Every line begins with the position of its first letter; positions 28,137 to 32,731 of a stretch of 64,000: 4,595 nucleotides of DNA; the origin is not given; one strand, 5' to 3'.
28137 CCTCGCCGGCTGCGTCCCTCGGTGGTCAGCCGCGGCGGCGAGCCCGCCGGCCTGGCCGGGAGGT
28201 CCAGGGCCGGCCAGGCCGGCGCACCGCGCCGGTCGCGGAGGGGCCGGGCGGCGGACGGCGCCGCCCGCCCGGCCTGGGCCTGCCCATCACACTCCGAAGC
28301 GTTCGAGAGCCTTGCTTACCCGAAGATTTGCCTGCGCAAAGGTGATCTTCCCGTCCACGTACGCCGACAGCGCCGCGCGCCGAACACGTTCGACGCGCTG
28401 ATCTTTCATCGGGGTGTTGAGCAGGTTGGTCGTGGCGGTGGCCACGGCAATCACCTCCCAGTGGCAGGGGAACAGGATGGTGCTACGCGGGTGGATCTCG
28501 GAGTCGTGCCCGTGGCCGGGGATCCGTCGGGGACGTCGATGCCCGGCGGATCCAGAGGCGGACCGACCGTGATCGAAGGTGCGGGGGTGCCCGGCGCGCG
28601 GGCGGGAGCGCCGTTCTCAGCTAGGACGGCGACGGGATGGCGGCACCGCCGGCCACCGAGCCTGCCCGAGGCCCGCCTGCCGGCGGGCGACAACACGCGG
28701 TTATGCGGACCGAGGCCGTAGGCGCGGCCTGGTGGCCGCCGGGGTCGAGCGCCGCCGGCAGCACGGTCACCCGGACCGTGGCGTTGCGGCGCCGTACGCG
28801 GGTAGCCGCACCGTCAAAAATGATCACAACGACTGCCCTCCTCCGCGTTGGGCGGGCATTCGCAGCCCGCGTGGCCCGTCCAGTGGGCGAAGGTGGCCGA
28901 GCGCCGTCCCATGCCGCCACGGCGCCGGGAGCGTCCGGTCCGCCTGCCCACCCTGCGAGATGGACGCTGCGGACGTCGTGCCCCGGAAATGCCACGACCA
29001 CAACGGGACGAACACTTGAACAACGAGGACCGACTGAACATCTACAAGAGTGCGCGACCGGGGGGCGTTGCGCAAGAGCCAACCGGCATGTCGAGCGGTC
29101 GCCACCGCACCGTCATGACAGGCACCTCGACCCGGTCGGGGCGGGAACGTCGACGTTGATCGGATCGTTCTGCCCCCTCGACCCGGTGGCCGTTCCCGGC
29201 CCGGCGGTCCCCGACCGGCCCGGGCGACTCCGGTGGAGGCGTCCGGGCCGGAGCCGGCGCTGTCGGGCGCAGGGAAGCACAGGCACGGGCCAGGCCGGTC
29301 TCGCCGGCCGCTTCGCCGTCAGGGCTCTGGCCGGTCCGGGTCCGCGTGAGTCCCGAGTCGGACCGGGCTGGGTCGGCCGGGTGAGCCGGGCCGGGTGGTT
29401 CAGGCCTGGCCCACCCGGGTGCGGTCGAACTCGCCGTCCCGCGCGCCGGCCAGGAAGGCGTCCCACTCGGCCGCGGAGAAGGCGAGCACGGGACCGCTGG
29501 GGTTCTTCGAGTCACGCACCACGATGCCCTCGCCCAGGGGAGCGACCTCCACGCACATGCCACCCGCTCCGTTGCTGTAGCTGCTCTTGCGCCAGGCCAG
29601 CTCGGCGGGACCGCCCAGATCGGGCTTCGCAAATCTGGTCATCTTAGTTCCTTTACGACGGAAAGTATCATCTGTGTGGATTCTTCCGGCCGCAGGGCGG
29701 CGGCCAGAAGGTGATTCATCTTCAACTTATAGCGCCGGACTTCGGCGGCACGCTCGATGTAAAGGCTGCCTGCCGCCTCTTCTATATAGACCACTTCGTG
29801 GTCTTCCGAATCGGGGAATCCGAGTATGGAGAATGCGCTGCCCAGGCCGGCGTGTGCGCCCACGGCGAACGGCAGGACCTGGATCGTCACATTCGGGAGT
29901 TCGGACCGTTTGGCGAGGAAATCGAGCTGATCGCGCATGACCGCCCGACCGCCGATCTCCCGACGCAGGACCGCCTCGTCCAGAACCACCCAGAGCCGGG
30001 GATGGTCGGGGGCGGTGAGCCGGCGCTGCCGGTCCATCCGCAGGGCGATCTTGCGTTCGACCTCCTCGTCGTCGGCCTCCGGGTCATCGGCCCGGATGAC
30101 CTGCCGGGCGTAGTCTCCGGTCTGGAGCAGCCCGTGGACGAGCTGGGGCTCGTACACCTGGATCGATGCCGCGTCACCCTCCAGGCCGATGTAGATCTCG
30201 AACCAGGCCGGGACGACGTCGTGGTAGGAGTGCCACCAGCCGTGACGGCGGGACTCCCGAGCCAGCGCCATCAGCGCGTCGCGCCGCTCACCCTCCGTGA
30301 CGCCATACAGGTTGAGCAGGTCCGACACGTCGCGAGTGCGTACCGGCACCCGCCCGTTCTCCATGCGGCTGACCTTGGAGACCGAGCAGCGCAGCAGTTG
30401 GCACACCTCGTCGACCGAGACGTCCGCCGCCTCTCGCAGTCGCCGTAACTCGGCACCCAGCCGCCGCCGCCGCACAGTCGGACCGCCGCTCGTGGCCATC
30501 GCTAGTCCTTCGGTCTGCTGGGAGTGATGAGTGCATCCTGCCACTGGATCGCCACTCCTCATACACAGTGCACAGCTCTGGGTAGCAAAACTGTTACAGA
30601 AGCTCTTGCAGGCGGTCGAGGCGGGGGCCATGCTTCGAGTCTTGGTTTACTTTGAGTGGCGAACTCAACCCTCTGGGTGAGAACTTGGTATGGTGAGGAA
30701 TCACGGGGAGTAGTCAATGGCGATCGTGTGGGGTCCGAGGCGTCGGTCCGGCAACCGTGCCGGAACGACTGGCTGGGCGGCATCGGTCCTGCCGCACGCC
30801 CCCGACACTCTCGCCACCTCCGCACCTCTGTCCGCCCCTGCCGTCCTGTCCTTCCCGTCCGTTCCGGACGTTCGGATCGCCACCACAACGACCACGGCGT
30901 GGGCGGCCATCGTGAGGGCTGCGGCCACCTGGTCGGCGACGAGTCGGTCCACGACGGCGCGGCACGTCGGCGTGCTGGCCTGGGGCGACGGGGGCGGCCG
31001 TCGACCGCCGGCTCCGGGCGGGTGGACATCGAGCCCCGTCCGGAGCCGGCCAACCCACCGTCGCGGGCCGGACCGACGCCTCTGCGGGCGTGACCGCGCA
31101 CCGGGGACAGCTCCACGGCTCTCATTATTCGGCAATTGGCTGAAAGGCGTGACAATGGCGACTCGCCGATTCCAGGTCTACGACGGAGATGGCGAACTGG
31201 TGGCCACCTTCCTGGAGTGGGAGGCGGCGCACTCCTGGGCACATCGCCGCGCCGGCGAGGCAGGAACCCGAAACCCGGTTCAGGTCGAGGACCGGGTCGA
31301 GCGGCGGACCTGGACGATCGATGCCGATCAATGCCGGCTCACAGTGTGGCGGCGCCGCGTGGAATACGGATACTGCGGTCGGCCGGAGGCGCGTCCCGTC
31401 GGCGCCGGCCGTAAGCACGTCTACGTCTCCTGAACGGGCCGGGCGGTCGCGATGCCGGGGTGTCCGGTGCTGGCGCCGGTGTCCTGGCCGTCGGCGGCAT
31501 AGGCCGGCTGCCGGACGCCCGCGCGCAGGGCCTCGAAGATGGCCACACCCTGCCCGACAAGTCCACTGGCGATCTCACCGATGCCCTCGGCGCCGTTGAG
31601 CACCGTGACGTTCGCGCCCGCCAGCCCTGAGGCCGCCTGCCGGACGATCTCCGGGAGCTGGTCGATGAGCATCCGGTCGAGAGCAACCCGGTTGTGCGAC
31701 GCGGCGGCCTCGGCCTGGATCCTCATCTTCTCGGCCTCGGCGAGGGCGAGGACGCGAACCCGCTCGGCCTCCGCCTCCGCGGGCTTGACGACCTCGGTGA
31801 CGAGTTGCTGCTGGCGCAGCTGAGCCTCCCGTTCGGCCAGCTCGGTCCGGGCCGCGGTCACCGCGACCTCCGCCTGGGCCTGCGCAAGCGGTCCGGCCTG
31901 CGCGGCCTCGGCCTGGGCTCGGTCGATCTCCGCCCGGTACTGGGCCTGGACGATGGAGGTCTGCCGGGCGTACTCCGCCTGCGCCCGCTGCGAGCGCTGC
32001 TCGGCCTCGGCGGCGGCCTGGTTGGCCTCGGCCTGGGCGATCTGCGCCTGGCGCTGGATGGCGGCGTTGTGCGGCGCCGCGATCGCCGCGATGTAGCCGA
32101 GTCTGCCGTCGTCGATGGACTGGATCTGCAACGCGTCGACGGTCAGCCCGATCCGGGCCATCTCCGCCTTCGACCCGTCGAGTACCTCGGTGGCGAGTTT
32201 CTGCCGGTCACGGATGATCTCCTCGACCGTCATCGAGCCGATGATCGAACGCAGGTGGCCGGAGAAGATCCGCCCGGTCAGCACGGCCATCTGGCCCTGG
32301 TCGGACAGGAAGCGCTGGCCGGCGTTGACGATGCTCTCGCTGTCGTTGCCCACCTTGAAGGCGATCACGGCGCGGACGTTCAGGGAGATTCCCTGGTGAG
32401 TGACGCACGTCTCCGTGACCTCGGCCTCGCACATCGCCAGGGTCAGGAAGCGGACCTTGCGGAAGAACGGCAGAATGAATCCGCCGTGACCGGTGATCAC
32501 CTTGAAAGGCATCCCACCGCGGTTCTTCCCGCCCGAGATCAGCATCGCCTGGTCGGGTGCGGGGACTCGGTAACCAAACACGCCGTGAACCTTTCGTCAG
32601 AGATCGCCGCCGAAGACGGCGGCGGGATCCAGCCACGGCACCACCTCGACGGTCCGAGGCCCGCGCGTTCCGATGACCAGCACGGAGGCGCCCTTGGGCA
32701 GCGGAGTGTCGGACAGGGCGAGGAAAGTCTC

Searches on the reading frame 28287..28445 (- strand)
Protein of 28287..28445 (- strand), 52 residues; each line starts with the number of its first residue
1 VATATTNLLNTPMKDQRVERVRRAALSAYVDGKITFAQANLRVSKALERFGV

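Call 85: search_protein_families(library=pfam, proteins=[window:28287-28445:-], max_evalue=0.05)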
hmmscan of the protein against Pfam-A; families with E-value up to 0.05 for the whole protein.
window:28287-28445:- (52 aa): 1 family
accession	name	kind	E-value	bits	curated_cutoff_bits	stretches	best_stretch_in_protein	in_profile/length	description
PF18495.6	VbhA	-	0.012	16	25.9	1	16-42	17-43/47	Antitoxin VbhA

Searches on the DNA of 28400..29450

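Call 47: search_rna_families(source=window, start=28400, end=29450, threshold=evalue, max_evalue=1, show_alignments=1)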
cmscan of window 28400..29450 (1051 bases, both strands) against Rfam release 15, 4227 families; matches with E-value up to 1: 0.
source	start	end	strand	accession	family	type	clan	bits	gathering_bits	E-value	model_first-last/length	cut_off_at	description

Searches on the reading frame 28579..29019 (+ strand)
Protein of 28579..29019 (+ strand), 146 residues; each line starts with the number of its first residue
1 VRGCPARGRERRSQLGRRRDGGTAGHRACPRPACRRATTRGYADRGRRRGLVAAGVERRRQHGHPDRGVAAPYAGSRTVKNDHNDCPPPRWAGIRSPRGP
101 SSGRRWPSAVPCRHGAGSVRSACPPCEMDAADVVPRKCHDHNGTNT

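Call 86: search_protein_families(library=pfam, proteins=[window:28579-29019:+], max_evalue=0.05)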
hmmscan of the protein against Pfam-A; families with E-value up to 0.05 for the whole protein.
window:28579-29019:+ (146 aa): 0 families

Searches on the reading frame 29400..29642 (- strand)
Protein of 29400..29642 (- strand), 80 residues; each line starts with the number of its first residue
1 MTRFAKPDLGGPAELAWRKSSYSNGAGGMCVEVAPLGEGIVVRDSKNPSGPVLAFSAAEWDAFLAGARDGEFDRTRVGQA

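Call 85: search_protein_families(library=pfam, proteins=[window:29400-29642:-], max_evalue=0.05)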
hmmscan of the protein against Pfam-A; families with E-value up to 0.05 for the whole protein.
window:29400-29642:- (80 aa): 1 family
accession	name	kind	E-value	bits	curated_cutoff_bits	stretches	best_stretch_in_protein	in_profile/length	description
PF04149.17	DUF397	-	1.6e-25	89.4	24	1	15-68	1-55/55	Domain of unknown function (DUF397)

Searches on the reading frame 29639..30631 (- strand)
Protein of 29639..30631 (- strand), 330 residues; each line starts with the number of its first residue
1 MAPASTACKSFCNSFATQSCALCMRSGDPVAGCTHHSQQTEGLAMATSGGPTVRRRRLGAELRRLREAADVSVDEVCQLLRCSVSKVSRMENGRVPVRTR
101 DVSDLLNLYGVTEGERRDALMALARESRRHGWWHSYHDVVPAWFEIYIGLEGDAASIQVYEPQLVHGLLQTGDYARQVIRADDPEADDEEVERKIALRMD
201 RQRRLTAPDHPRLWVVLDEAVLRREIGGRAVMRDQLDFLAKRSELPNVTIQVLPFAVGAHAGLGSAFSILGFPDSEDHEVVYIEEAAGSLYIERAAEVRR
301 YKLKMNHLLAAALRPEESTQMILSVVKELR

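Call 9: search_protein_families(library=pfam, proteins=[window:29639-30631:-], max_evalue=0.01)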
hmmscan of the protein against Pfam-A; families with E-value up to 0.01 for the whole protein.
window:29639-30631:- (330 aa): 5 families
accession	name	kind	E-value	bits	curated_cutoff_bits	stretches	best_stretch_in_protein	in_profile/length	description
PF19054.6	DUF5753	-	1.5e-60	204.3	23.4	1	147-322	4-176/178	Domain of unknown function (DUF5753)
PF13560.12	HTH_31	-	1.9e-19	70.2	27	1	57-118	1-63/64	Helix-turn-helix domain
PF01381.28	HTH_3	-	4e-05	24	23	1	62-114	1-53/55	Helix-turn-helix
PF13413.12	HTH_25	-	0.0043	17.3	24.6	1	62-94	2-34/62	Helix-turn-helix domain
PF13443.12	HTH_26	-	0.0087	16.7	22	0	62-115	2-56/63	Cro/C1-type HTH DNA-binding domain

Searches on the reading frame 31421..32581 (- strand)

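Call 9: search_protein_families(library=pfam, proteins=[window:31421-32581:-], max_evalue=0.01)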
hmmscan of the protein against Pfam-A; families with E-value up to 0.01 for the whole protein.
window:31421-32581:- (386 aa): 2 families
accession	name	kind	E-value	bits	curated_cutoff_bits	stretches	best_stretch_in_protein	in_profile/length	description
PF01145.31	Band_7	-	6.6e-20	72.3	23.6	1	13-187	10-175/176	SPFH domain / Band 7 family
PF15975.10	Flot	-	1.4e-05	25.6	27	1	268-333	11-81/124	Flotillin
